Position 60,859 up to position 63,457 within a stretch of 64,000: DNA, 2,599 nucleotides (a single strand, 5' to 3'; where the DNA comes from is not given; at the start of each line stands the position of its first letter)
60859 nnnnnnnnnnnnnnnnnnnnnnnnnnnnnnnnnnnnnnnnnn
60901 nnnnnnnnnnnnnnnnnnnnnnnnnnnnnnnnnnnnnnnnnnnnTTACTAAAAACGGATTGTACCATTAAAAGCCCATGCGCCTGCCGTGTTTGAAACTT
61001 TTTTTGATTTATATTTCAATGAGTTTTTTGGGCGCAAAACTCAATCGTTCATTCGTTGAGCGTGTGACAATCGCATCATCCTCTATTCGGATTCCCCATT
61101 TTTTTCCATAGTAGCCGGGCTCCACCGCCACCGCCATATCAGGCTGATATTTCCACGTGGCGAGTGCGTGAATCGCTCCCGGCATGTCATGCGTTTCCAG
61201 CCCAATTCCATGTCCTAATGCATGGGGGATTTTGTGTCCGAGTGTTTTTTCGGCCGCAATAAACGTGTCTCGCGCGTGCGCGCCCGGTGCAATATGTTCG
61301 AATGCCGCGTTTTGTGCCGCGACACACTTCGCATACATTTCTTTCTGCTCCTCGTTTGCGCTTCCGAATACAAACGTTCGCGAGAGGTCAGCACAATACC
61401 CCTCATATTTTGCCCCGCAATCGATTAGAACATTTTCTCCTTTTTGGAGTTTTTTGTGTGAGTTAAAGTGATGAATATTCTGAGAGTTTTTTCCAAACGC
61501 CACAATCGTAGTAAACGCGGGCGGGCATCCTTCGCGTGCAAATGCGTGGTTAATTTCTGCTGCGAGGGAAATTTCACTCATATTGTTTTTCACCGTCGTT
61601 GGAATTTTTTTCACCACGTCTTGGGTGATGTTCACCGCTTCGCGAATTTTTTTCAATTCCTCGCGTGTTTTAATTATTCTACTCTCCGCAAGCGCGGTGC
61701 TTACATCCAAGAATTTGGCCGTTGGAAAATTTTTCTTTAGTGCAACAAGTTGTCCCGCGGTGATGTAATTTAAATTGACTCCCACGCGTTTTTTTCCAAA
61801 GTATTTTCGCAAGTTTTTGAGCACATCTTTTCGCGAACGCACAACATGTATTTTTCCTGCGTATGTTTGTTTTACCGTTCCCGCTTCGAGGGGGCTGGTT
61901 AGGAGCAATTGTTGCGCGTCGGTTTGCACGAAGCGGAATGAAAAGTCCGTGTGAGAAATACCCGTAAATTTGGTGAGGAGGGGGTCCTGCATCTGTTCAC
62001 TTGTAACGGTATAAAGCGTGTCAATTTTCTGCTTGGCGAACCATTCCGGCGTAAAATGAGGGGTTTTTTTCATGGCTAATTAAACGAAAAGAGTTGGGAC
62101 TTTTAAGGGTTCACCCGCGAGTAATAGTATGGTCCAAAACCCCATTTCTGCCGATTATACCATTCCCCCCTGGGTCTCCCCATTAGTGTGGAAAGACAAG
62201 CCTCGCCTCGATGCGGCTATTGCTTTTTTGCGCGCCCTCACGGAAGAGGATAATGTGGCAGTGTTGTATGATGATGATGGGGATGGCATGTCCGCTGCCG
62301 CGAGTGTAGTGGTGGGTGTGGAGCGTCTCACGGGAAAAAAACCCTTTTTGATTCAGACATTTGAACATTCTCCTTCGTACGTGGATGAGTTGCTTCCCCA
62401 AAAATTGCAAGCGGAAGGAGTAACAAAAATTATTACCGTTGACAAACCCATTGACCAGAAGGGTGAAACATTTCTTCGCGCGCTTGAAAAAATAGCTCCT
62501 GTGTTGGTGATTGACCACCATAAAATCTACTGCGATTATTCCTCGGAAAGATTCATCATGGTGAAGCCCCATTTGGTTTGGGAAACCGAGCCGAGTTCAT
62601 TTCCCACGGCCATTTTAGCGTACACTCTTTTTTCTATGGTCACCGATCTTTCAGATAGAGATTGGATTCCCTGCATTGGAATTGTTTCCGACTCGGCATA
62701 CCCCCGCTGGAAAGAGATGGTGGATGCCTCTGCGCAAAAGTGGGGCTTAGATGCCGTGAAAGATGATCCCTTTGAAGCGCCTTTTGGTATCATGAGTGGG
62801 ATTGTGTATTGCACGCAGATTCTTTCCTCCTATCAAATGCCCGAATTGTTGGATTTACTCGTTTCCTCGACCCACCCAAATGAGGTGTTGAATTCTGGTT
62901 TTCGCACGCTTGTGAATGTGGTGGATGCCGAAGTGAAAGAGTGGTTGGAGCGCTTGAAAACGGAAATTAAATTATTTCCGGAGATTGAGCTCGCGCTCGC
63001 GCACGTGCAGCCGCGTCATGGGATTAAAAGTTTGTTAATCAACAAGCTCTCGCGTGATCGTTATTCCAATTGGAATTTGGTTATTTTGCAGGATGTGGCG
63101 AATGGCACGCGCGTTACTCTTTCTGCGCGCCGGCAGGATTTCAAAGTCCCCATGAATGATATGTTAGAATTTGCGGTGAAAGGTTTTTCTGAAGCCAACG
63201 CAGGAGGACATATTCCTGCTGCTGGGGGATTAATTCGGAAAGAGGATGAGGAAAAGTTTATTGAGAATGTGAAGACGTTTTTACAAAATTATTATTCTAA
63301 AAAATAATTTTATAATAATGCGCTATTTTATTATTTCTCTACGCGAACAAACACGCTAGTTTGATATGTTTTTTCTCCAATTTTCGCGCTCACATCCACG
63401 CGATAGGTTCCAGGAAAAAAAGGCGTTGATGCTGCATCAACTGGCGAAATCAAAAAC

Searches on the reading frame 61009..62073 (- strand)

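Call 65: search_protein_families(library=pfam, proteins=[window:61009-62073:-], max_evalue=0.001)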
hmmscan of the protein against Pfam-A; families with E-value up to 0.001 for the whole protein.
window:61009-62073:- (354 aa): 2 families
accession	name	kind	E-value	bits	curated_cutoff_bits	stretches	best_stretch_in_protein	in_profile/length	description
PF00557.29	Peptidase_M24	-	5.2e-55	186.9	23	1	142-337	2-207/208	Metallopeptidase family M24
PF01321.24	Creatinase_N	-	2.6e-08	34.9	22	1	36-134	28-128/128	Creatinase/Prolidase N-terminal domain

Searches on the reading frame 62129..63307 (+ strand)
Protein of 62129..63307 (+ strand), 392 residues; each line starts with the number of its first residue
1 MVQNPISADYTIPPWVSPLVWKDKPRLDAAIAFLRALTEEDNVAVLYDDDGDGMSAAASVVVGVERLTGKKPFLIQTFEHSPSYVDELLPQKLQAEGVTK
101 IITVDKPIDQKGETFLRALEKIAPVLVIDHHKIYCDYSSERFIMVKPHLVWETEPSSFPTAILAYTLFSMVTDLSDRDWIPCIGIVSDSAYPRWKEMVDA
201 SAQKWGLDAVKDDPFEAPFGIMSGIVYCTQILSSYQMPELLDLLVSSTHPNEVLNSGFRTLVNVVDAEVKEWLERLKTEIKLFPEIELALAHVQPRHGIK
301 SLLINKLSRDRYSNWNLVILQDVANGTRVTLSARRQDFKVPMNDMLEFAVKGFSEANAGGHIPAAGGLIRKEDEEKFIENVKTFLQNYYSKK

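Call 65: search_protein_families(library=pfam, proteins=[window:62129-63307:+], max_evalue=0.001)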
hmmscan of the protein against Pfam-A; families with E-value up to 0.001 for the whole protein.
window:62129-63307:+ (392 aa): 2 families
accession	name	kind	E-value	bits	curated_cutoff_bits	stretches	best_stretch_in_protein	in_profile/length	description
PF01368.27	DHH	-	1.7e-06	28.7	28.1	1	43-140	2-81/125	DHH family, N-terminal domain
PF02272.25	DHHA1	-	0.00014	22.7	25.9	1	318-386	35-101/102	DHHA1 domain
